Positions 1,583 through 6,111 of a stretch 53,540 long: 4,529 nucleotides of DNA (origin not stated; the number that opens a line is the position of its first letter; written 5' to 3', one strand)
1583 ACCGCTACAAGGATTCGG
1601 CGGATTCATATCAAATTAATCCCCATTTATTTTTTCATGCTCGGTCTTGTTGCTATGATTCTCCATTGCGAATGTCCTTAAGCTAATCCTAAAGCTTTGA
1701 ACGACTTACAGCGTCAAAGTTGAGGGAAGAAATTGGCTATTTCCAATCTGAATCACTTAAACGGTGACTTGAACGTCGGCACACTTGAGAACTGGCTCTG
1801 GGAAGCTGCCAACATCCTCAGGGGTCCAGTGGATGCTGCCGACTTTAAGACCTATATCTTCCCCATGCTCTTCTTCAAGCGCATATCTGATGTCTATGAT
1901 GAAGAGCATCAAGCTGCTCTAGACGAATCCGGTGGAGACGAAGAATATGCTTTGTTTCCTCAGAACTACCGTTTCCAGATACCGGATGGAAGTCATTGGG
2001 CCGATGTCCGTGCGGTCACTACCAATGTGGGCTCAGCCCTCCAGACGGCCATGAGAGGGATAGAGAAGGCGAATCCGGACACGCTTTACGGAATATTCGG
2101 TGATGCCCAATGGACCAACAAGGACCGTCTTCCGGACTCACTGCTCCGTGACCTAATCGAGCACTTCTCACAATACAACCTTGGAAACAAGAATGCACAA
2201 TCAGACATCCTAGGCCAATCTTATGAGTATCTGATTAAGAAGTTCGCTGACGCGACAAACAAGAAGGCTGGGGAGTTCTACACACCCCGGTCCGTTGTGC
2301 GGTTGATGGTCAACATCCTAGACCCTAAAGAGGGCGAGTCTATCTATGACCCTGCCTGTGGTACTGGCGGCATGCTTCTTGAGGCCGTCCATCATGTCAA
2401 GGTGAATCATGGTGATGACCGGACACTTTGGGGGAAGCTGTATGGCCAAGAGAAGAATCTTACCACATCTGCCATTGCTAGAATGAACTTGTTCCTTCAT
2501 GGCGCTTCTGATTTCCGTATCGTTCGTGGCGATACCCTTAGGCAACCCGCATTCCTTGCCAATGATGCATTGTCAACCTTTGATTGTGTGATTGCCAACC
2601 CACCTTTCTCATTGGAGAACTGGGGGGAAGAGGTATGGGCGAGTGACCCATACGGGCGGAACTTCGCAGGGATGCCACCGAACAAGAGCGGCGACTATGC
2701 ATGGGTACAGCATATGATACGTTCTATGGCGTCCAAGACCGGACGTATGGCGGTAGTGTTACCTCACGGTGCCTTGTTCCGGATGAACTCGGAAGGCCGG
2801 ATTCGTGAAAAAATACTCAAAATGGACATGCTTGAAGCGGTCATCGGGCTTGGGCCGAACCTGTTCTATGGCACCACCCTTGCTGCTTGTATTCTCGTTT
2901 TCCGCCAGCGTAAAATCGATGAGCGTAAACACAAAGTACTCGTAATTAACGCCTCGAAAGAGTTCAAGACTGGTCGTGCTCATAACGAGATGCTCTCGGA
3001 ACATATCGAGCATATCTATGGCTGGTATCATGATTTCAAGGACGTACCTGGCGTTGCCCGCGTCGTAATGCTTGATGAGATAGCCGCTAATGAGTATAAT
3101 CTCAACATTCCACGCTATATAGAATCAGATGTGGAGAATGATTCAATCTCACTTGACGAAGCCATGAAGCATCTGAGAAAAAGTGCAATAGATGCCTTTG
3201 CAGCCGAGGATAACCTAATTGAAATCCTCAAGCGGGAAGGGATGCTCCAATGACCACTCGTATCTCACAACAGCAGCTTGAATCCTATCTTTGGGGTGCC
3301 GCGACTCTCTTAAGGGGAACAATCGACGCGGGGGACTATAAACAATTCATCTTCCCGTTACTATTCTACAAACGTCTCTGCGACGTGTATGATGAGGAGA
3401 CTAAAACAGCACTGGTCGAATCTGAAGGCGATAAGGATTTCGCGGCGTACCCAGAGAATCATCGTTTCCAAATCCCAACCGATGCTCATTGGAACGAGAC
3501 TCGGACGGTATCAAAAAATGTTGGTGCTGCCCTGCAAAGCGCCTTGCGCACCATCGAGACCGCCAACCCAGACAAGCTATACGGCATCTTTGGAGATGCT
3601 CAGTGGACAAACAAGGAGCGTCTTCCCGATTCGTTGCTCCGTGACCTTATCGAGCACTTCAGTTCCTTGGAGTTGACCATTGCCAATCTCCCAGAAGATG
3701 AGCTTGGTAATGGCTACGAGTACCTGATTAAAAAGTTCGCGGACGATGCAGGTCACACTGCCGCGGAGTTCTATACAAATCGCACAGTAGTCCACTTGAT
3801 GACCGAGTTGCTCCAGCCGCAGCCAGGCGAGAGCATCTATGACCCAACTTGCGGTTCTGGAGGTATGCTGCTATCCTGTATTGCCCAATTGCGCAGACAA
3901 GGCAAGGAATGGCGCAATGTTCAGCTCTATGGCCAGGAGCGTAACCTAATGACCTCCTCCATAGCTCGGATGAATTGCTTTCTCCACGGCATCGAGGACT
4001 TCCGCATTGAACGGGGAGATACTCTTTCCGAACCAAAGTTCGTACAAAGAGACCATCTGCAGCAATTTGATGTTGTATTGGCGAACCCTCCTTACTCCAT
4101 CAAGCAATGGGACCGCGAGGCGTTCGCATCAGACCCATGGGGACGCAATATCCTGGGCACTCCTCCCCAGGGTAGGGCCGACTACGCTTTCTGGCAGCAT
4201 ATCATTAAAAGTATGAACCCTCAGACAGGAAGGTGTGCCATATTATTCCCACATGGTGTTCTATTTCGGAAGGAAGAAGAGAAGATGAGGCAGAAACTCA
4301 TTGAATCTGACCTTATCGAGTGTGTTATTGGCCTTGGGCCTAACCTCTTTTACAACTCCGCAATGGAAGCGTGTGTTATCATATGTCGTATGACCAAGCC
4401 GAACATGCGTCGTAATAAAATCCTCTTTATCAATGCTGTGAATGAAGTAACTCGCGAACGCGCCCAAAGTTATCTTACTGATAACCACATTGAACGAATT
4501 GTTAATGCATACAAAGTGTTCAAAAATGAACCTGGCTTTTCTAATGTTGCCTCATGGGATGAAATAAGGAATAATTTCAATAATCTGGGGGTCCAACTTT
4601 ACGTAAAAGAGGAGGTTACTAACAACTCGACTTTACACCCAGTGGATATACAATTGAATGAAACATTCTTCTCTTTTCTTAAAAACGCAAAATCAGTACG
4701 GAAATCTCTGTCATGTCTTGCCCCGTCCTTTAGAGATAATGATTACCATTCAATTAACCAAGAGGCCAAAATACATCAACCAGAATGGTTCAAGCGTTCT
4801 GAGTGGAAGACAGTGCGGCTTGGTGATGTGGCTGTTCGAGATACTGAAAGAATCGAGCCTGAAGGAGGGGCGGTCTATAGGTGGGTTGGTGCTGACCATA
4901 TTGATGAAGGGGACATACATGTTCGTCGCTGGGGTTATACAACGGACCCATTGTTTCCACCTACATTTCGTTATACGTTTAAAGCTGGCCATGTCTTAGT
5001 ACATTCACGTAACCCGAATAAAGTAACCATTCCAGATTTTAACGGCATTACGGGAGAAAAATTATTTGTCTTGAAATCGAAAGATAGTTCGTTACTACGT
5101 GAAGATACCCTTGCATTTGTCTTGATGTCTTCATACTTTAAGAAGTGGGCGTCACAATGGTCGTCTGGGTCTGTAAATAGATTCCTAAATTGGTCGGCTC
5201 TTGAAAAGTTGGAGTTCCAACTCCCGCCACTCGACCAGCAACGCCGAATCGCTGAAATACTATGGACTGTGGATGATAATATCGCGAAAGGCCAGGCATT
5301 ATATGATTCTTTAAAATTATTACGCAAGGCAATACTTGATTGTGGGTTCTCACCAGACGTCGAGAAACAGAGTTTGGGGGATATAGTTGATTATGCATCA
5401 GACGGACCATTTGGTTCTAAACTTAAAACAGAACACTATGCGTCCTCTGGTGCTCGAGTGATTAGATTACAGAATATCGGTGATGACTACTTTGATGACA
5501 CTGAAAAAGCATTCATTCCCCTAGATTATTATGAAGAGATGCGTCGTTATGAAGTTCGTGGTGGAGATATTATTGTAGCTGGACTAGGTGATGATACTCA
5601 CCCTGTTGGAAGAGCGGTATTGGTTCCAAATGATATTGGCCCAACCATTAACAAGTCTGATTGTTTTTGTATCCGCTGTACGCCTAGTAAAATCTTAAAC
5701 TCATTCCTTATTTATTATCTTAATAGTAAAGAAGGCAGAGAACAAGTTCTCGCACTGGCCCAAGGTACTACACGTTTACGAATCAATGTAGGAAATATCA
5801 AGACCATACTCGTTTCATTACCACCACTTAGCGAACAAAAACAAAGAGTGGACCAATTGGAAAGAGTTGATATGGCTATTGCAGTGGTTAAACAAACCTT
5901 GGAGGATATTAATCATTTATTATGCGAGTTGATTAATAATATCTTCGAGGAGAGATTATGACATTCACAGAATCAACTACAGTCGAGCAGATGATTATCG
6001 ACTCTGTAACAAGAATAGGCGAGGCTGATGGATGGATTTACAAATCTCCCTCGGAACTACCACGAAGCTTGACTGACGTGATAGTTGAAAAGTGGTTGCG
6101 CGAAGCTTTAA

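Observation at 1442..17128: tRNA-Ser-targeted integrated defence element bounded by a perfect 23-bp direct repeat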

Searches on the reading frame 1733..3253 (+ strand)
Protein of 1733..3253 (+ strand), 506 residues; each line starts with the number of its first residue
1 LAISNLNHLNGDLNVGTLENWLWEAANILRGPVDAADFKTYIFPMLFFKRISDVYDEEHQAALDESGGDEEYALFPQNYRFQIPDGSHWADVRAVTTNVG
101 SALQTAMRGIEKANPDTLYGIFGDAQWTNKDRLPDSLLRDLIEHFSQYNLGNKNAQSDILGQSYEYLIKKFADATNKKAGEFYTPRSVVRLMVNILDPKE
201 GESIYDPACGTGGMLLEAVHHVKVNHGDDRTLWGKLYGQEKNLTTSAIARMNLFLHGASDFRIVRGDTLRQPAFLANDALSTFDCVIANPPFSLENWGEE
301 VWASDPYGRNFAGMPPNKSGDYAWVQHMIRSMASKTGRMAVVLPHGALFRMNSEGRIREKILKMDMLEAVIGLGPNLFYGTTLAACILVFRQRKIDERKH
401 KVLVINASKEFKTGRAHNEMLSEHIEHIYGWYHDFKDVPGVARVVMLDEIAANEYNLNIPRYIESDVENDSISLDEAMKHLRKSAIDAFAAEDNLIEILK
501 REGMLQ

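Call 7: search_protein_families(library=pfam, proteins=[window:1733-3253:+], max_evalue=0.01)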
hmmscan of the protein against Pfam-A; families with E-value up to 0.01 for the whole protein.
window:1733-3253:+ (506 aa): 4 families
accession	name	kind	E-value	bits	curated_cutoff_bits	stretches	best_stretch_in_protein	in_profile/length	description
PF02384.22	N6_Mtase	-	6.2e-102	341.5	20.4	1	156-469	2-309/311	N-6 DNA Methylase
PF12161.14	HsdM_N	-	3.1e-24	86.6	24.5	1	18-145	1-135/135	HsdM N-terminal domain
PF01170.24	UPF0020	-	4.8e-07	30.1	22.3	1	191-261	19-104/197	RMKL-like, methyltransferase domain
PF07669.17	Eco57I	-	0.0038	17.8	25.3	0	259-371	48-163/171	Eco57I restriction-modification methylase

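Call 8: search_protein_families(library=padloc, proteins=[window:1733-3253:+], max_evalue=0.001)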
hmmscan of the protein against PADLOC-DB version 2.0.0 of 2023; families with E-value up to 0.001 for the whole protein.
window:1733-3253:+ (506 aa): 58 families (the best 25 are shown)
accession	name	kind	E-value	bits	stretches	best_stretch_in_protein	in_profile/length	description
PDLC03039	MTase_I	-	2e-171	569.7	1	17-491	6-482/708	Type I methyltransferase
PDLC03038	MTase_I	-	7.2e-170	564.8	1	17-475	8-463/896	Type I methyltransferase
PDLC03031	MTase_I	-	1.9e-127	424.7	1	15-465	5-486/834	Type I methyltransferase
PDLC03027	MTase_I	-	7.7e-115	383.2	1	20-499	10-474/810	Type I methyltransferase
PDLC03022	MTase_I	-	2.8e-106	354.8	1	16-475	4-486/857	Type I methyltransferase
PDLC03028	MTase_I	-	1.6e-96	322.6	1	13-503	724-1230/1236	Type I methyltransferase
PDLC03032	MTase_I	-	1.3e-79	266.5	1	20-482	10-455/1001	Type I methyltransferase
PDLC03019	MTase_I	-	2.6e-71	239.1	1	18-497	8-493/932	Type I methyltransferase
PDLC03035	MTase_I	-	1.3e-66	223.5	2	13-426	5-422/653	Type I methyltransferase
PDLC03021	MTase_I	-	1e-62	210.6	1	20-499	12-489/491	Type I methyltransferase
PDLC03029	MTase_I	-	8.4e-62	207.6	1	16-473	7-488/661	Type I methyltransferase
PDLC04134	mad2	-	1.4e-53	180.4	1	16-436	139-488/492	mads_2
PDLC03240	MTase_II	-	6.3e-49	165.1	1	18-464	8-467/511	Type II methyltransferase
PDLC03026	MTase_I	-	1.7e-48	164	1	19-434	7-399/487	Type I methyltransferase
PDLC03020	MTase_I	-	4.5e-42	142.6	1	155-380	160-393/410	Type I methyltransferase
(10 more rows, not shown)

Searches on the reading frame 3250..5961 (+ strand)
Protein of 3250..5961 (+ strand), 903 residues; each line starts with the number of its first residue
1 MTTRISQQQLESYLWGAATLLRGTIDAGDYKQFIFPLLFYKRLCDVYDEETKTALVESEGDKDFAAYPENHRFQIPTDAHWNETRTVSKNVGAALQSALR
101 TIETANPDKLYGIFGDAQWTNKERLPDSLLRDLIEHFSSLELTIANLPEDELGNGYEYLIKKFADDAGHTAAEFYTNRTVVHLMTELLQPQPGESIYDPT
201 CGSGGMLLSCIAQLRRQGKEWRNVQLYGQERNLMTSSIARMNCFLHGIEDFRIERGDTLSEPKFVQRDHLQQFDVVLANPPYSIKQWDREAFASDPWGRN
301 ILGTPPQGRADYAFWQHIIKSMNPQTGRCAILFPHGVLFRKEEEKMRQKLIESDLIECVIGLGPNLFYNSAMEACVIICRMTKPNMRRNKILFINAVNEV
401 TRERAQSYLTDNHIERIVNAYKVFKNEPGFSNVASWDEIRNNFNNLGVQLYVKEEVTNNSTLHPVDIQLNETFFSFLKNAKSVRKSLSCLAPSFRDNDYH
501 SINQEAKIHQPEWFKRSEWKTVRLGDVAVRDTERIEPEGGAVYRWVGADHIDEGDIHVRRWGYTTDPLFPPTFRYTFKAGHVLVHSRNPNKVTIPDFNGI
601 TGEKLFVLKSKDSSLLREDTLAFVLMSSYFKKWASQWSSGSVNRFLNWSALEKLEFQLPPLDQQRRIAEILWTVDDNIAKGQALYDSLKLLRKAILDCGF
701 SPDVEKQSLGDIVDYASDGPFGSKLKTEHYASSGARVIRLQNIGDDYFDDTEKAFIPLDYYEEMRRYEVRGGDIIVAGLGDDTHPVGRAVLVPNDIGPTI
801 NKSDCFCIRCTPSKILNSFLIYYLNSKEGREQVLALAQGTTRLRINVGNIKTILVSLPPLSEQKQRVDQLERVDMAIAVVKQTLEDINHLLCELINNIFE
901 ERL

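Call 7: search_protein_families(library=pfam, proteins=[window:3250-5961:+], max_evalue=0.01)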
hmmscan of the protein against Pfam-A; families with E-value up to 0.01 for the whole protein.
window:3250-5961:+ (903 aa): 6 families
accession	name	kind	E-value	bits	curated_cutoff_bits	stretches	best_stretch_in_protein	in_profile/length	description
PF02384.22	N6_Mtase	-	1.7e-89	300.7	20.4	1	149-457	3-308/311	N-6 DNA Methylase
PF01420.25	Methylase_S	-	3.6e-25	89.6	22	2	703-888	3-167/168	Type I restriction modification DNA specificity domain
PF12161.14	HsdM_N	-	8.3e-22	78.7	24.5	1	10-137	1-135/135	HsdM N-terminal domain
PF07669.17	Eco57I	-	1.3e-06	29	25.3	1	249-361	48-164/171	Eco57I restriction-modification methylase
PF01170.24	UPF0020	-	0.00014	22.1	22.3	1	183-284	19-133/197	RMKL-like, methyltransferase domain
PF13847.12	Methyltransf_31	-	0.0061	16.7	27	0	192-279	3-81/145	Methyltransferase domain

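Call 8: search_protein_families(library=padloc, proteins=[window:3250-5961:+], max_evalue=0.001)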
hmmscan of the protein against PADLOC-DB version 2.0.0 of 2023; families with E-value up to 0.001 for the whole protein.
window:3250-5961:+ (903 aa): 156 families (the best 25 are shown)
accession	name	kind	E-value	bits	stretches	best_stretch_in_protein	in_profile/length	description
PDLC03038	MTase_I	-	0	1042.7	1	3-900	2-895/896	Type I methyltransferase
PDLC03039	MTase_I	-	4.9e-252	836.1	1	5-490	2-486/708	Type I methyltransferase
PDLC03031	MTase_I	-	8.1e-115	382.9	1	5-454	3-486/834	Type I methyltransferase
PDLC03022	MTase_I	-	5.5e-98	327.3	1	5-455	1-477/857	Type I methyltransferase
PDLC03027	MTase_I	-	7.7e-92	307.1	1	5-458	3-443/810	Type I methyltransferase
PDLC03028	MTase_I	-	6.7e-75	250.9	1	8-458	727-1196/1236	Type I methyltransferase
PDLC03032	MTase_I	-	1.4e-71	239.8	2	7-454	5-441/1001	Type I methyltransferase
PDLC03100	Specificity_I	-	1.4e-67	226.9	1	517-901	8-390/392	Type I specificity subunit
PDLC03019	MTase_I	-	9.4e-67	224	1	10-446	8-452/932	Type I methyltransferase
PDLC03029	MTase_I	-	4e-54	182.2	1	5-433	4-459/661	Type I methyltransferase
PDLC03021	MTase_I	-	4.7e-51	172.1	1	34-467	30-467/491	Type I methyltransferase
PDLC04134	mad2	-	5.3e-51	171.9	1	4-425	135-488/492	mads_2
PDLC03035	MTase_I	-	7.6e-50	168.1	1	5-427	5-434/653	Type I methyltransferase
PDLC03069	Specificity_I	-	6.1e-45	152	1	519-894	1-378/387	Type I specificity subunit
PDLC03026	MTase_I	-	7.4e-44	148.7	1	7-456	3-443/487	Type I methyltransferase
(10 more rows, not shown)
